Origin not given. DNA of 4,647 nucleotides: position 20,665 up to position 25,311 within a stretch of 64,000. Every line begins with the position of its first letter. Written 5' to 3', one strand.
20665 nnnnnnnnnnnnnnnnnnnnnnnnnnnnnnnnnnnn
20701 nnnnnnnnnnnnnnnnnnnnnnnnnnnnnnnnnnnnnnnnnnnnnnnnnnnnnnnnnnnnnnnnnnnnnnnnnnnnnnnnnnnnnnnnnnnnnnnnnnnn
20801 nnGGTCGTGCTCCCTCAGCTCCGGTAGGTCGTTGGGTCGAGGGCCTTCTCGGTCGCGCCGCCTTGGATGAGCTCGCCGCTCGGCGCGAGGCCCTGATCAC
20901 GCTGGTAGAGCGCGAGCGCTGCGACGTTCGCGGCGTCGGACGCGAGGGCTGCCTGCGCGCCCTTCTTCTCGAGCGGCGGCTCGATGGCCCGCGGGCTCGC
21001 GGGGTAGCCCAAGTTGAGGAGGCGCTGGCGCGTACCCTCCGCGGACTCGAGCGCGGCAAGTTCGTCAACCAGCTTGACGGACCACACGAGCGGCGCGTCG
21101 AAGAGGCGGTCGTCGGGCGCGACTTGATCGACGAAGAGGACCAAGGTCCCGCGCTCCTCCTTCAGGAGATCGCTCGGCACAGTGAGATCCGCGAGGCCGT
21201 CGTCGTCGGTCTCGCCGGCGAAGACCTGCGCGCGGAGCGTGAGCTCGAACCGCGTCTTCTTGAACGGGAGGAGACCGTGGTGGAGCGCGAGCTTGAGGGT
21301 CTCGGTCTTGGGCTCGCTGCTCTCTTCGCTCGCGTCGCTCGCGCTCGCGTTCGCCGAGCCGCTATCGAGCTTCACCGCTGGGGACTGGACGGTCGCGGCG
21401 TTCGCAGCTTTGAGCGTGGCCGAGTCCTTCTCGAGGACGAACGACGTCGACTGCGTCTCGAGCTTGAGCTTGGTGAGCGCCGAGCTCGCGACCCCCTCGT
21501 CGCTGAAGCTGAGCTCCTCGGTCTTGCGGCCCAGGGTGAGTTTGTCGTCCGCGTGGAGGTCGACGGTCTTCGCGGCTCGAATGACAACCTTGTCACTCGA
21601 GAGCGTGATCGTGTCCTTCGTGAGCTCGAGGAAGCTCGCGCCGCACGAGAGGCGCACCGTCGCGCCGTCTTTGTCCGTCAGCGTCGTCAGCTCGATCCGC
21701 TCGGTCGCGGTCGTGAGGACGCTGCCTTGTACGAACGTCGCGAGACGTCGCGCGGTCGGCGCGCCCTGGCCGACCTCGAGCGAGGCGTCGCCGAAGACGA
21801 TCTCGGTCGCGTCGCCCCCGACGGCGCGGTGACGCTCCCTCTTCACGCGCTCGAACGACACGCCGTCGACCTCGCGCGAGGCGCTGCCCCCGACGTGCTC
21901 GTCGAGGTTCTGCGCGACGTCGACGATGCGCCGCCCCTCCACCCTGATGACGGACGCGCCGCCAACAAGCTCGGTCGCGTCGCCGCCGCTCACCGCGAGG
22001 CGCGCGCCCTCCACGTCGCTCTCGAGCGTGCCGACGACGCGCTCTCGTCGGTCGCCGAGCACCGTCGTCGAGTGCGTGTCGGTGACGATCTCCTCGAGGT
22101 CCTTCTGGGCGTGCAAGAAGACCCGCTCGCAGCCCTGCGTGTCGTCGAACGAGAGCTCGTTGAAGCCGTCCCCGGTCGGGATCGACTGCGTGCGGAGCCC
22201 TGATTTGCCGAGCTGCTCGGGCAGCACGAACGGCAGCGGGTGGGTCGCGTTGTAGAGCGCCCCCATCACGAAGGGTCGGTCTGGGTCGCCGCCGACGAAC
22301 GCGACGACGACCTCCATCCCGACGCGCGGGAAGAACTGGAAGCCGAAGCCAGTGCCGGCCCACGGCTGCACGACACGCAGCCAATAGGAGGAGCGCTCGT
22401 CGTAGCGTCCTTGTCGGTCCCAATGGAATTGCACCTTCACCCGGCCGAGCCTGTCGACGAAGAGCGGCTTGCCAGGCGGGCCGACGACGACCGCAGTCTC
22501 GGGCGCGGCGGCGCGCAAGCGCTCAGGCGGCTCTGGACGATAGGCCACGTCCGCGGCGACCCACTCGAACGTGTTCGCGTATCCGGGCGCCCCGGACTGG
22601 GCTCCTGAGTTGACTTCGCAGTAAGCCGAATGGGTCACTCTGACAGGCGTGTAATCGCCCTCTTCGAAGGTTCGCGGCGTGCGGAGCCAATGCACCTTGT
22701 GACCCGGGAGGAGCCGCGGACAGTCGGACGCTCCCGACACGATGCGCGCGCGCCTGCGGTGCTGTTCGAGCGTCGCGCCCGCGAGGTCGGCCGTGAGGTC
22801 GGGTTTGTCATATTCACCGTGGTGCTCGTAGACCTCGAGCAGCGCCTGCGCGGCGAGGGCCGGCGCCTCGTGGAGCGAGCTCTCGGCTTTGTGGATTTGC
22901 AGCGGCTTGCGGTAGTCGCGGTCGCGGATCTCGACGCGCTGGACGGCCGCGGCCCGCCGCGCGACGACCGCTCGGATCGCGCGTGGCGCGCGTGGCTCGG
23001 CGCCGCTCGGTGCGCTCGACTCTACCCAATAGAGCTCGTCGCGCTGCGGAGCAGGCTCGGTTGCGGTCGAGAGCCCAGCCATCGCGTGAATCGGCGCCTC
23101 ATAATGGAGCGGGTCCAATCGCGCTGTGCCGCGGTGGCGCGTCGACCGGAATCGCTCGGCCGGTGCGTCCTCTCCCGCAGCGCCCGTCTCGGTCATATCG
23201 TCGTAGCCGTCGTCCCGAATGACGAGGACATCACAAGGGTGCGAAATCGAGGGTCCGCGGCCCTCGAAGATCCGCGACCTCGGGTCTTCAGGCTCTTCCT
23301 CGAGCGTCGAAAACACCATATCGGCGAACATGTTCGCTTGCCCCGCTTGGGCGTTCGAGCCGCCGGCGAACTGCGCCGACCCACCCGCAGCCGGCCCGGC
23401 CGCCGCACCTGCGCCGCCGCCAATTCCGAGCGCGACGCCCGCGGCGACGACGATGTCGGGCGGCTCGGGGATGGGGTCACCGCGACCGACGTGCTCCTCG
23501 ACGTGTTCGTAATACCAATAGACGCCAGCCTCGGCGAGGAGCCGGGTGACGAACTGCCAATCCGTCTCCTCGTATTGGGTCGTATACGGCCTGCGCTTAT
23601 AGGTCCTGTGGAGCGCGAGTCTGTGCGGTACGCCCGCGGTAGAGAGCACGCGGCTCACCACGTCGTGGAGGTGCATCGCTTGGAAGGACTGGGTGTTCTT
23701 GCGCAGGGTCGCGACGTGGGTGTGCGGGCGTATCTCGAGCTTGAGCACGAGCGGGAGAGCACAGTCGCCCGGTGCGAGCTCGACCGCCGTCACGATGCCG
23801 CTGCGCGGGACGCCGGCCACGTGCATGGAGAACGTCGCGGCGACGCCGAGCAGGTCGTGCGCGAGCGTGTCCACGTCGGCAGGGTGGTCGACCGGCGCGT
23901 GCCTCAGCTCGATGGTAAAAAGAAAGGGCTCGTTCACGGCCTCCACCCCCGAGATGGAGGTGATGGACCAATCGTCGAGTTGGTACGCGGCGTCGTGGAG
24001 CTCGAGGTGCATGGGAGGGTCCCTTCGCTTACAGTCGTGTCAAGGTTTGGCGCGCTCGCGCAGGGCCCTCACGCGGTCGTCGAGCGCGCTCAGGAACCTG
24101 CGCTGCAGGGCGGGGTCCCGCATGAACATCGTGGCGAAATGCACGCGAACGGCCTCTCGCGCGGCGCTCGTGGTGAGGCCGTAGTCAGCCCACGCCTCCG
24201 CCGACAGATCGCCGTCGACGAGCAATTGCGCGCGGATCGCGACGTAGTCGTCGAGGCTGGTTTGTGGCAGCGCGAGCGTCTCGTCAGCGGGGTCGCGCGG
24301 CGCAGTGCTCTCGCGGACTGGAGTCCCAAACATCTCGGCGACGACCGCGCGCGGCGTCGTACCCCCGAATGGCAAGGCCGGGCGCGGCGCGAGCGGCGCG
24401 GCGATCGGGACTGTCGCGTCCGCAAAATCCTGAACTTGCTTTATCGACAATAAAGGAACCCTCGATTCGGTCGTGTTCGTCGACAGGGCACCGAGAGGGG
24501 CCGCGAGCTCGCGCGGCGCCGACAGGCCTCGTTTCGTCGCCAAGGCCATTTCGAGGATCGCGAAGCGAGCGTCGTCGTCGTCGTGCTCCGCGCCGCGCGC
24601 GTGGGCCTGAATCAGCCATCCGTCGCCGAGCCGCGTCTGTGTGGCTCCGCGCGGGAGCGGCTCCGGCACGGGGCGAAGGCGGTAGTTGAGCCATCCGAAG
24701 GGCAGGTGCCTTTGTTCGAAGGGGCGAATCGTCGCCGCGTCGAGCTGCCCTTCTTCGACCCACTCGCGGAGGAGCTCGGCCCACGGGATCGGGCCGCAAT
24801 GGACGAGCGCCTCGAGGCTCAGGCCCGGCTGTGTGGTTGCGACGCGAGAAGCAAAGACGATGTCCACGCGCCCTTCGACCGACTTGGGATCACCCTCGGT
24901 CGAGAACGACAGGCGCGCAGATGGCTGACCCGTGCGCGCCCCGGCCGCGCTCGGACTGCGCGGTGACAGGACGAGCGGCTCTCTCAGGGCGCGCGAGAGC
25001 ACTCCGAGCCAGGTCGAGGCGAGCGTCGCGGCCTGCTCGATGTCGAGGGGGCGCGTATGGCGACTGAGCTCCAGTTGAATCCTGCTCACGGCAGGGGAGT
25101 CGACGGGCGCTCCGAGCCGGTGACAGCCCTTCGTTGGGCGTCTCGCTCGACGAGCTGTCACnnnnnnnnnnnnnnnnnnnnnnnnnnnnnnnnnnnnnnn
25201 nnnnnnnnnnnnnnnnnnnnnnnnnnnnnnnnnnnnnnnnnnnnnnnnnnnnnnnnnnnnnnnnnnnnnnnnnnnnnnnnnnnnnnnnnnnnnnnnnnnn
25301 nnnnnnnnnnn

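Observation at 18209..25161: Orphan T6SS cargo island: specialised VgrG (C-terminal peptidoglycan-binding-like module), lipase-like effector, overlapping immunity gene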

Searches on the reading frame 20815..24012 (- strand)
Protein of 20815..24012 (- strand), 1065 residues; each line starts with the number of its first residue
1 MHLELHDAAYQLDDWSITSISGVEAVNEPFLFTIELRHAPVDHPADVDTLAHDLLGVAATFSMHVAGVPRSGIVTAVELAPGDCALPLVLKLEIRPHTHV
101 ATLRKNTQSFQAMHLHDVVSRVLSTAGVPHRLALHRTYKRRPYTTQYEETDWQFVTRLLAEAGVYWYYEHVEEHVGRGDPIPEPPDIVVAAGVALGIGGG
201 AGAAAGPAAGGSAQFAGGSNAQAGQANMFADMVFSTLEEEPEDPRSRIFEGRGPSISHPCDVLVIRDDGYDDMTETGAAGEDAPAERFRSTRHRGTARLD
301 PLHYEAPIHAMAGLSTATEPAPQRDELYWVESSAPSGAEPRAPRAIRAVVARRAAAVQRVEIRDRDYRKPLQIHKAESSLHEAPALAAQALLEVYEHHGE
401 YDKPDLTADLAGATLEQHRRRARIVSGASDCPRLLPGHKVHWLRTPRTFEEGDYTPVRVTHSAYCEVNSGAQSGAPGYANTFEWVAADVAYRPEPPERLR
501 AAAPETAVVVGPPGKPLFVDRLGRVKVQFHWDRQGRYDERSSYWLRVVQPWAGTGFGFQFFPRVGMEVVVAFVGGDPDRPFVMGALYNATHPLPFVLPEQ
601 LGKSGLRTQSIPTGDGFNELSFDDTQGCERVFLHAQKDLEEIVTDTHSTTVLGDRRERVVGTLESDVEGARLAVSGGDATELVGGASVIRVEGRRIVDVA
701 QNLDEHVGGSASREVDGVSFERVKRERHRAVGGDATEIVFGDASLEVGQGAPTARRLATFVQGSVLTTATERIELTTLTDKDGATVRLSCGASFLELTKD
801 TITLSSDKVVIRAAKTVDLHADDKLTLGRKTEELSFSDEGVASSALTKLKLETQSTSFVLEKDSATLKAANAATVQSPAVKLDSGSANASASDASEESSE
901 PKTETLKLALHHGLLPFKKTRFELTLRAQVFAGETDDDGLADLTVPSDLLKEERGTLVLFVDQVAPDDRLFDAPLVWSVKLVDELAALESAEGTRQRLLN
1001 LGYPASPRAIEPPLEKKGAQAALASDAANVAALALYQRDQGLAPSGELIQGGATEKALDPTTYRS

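Call 4: search_protein_families(library=pfam, proteins=[window:20815-24012:-], max_evalue=0.1)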
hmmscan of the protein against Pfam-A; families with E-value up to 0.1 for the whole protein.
window:20815-24012:- (1065 aa): 5 families
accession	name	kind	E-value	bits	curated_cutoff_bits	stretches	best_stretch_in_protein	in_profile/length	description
PF05954.17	Phage_GPD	-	2.6e-45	155.3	30.1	2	24-174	2-149/305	Phage tail baseplate hub (GPD)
PF22178.3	Gp5_trimer_C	-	3e-23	82.5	30.9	1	604-714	1-111/112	Bacteriophage T4 gp5 C-terminal trimerisation domain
PF04717.18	Phage_base_V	-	2.6e-17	63.4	23.8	1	520-587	12-75/75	Type VI secretion system/phage-baseplate injector OB domain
PF20093.5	DUF6484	-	0.00049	21.2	27.6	1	564-586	39-61/61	Domain of unknown function (DUF6484)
PF06890.18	Phage_Mu_Gp45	-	0.045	14.2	24.1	0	556-583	35-62/68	Bacteriophage Mu Gp45, N-terminal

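Call 8: search_protein_families(library=ncbifam, proteins=[window:20815-24012:-], max_evalue=0.1)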
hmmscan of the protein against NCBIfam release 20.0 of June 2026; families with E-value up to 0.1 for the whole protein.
window:20815-24012:- (1065 aa): 5 families
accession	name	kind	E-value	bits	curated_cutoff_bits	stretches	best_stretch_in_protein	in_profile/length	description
TIGR03361.1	VI_Rhs_Vgr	subfamily_domain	3.9e-117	391.9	186.35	2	340-655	197-512/513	type VI secretion system tip protein TssI/VgrG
TIGR01646.1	vgr_GE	subfamily_domain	1.6e-82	278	121.8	2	330-638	178-480/480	type VI secretion system tip protein VgrG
NF033848.1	VgrG_rel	hypoth_equivalog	4.6e-20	71.4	275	2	520-591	389-455/547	VgrG-related protein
TIGR01644.1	phage_P2_V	subfamily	0.00014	21.5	46.75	1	534-596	25-86/192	phage baseplate assembly protein V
NF041249.1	T6SS_TssI_Fran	equivalog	0.0028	17.6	100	1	785-827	83-125/163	type VI secretion system tip protein TssI/VgrG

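Call 93: list_cluster_members(proteins=[window:20815-24012:-, window:24040-25161:-, window:18209-18817:-, window:24040-25089:-])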
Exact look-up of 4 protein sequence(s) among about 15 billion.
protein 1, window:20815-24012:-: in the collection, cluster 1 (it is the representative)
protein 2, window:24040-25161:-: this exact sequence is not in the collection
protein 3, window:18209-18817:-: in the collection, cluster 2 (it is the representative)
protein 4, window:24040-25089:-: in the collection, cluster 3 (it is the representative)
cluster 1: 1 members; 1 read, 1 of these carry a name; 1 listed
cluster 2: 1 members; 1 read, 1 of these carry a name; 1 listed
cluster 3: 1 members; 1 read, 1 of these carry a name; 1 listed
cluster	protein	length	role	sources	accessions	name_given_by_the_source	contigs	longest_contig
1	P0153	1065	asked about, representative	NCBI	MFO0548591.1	MAG: type VI secretion system tip protein TssI/VgrG [Polyangiaceae bacterium]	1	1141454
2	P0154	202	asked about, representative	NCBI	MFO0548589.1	MAG: hypothetical protein U0271_09390 [Polyangiaceae bacterium]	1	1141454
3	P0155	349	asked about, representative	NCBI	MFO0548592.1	MAG: hypothetical protein U0271_09405 [Polyangiaceae bacterium]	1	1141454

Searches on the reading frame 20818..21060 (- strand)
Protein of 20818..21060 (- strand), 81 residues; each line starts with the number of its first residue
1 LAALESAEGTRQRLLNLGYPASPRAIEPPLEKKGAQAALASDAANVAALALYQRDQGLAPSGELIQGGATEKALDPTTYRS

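Call 13: search_protein_families(library=pfam, proteins=[window:20818-21060:-], max_evalue=10)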
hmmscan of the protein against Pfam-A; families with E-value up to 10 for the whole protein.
seq(81 aa): 1 family
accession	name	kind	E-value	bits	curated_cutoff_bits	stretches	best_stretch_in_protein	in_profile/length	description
PF01471.23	PG_binding_1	-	0.038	14.6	23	1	39-64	24-49/57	Putative peptidoglycan binding domain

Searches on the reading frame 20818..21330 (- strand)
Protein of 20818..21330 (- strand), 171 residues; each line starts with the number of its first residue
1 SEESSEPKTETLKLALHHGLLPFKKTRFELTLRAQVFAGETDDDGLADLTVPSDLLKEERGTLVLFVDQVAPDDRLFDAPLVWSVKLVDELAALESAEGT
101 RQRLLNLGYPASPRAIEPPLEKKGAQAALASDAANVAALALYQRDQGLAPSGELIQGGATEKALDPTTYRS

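Call 13: search_protein_families(library=pfam, proteins=[window:20818-21300:-], max_evalue=10)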
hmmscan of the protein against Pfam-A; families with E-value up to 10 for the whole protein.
seq(161 aa): 0 families

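Call 43: search_solved_structures(query=A5, max_evalue=1, show_alignments=2)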
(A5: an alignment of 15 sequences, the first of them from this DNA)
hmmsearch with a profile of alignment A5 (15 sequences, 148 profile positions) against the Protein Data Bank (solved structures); distinct sequences matched with E-value up to 1: 28.
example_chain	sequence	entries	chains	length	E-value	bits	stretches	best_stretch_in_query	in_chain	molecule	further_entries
4xxt_A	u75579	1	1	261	0.02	18.1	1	87-144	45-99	Fusion of predicted Zn-dependent amidase/peptidase (Cell wall hydrolase/DD-carboxypeptidas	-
4c2g_A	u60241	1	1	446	0.041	17.1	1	75-147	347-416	CARBOXY-TERMINAL PROCESSING PROTEASE CTPB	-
4c2f_A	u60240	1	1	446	0.041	17.1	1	75-147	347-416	CARBOXY-TERMINAL PROCESSING PROTEASE CTPB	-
4c2c_A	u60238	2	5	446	0.041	17.1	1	75-147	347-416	CARBOXY-TERMINAL PROCESSING PROTEASE CTPB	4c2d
4c2e_A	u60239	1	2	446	0.052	16.7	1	75-147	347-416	CARBOXY-TERMINAL PROCESSING PROTEASE CTPB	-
4c2h_A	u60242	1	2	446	0.052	16.7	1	75-147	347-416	CARBOXY-TERMINAL PROCESSING PROTEASE CTPB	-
2oog_A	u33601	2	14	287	0.11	15.7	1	23-65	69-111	Glycerophosphoryl diester phosphodiesterase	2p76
6fwv_A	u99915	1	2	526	0.14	15.3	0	3-47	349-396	Collagen Adhesion protein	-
5tv7_A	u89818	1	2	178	0.15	15.2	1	84-143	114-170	Putative peptidoglycan-binding/hydrolysing protein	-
6h56_A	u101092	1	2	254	0.17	15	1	7-53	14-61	Effector domain of Pseudomonas aeruginosa VgrG2b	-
4lpq_A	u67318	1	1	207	0.22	14.7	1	90-146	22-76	ErfK/YbiS/YcfS/YnhG family protein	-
7dm0_A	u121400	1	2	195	0.32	14.1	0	17-48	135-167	Biofilm-associated surface protein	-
1ibc_A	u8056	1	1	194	0.39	13.9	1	61-116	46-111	INTERLEUKIN-1BETA CONVERTING ENZYME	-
6f6r_A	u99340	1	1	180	0.39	13.9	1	82-116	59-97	Caspase-1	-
1sc1_A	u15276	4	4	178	0.39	13.9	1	82-116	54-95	Interleukin-1 beta convertase | Caspase-1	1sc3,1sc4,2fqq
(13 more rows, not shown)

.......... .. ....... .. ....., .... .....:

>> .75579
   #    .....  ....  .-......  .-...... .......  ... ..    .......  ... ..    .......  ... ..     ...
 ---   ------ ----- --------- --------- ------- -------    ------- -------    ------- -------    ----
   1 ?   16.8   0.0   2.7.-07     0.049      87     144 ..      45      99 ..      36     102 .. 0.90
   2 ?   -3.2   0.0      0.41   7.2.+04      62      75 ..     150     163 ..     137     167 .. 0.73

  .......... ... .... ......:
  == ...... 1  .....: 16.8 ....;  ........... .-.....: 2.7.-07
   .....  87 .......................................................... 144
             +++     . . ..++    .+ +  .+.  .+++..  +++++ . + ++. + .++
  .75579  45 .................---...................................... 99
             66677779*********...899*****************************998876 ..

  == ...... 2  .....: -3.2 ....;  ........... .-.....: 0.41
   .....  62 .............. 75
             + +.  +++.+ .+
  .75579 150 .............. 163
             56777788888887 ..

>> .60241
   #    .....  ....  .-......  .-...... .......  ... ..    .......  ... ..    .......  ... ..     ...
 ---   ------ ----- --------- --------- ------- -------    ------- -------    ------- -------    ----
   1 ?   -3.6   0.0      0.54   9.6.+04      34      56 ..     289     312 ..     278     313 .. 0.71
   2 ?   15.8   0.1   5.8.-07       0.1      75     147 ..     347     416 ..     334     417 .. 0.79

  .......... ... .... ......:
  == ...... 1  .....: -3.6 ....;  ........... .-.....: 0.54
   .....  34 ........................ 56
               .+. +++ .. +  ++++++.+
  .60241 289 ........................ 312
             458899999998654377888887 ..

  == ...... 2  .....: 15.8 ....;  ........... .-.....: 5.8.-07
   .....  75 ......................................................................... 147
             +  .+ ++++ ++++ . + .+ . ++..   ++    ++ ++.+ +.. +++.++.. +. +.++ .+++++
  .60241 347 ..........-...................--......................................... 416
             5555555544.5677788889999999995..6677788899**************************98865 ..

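Call 61: predict_structure(protein=window:20818-21330:-)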
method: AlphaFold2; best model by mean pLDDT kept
length: 171 residues; sequences in the alignment: 1
mean_pLDDT: 36.1   pTM: 0.22
mean pLDDT of the five models: 36.1, 35.8, 34.6, 33.3, 31.1
residues with pLDDT >= 90: 0; 70-90: 0; 50-70: 1; < 50: 170
segments of 3 or more residues with pLDDT < 50: 1-55, 57-171
pLDDT, mean of each block of 10 residues (from residue 1): 33 35 39 39 42 46 40 34 37 39 40 30 30 39 36 28 27 28
secondary structure, 60 per line:
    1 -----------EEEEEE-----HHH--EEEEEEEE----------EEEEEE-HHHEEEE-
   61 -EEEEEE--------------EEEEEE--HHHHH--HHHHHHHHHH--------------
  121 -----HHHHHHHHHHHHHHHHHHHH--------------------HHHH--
elements in order: E12-17 E28-35 E46-51 E56-59 E62-67 E82-87 H90-94 H97-106 H126-145 H166-169

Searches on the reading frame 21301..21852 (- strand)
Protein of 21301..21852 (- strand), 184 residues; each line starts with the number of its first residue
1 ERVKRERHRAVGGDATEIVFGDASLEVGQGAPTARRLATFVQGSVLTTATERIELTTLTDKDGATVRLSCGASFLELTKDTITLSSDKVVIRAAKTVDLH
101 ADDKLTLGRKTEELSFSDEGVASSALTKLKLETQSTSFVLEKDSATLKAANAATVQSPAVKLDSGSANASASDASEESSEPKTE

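Call 13: search_protein_families(library=pfam, proteins=[window:21301-21852:-], max_evalue=10)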
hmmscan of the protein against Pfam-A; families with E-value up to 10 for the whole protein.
seq(184 aa): 1 family
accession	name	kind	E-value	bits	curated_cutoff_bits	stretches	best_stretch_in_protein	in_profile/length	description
PF03968.19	LptD_N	-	0.045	14.4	20.4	1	76-175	23-77/113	LptA/(LptD N-terminal domain) LPS transport protein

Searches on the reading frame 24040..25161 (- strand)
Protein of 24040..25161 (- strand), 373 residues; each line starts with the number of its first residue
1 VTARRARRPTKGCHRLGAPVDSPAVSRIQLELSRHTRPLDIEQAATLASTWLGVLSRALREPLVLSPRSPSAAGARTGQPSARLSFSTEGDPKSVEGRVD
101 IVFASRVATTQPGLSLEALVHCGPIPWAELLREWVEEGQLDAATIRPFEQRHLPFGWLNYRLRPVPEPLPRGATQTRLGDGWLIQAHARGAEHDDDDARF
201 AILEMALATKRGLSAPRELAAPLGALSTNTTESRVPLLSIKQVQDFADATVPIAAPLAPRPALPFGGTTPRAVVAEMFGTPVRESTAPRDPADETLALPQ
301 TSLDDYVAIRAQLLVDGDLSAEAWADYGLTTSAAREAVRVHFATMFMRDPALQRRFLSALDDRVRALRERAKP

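Call 4: search_protein_families(library=pfam, proteins=[window:24040-25161:-], max_evalue=0.1)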
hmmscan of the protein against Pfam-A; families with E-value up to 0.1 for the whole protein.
window:24040-25161:- (373 aa): 0 families

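Call 8: search_protein_families(library=ncbifam, proteins=[window:24040-25161:-], max_evalue=0.1)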
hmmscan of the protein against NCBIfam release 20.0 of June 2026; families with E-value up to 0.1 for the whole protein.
window:24040-25161:- (373 aa): 0 families

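Call 62: find_related_loci(query=window:24040-25161:-, collection=metagenome_contigs, flank=6000)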
Query window:24040-25161:- (373 aa) in metagenome_contigs; peptide patterns used: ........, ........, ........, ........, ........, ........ (x = any residue, [..] = any of these).
600 stretches matched a pattern, but none encodes a relative of the query by tblastn (E <= 1e-3).
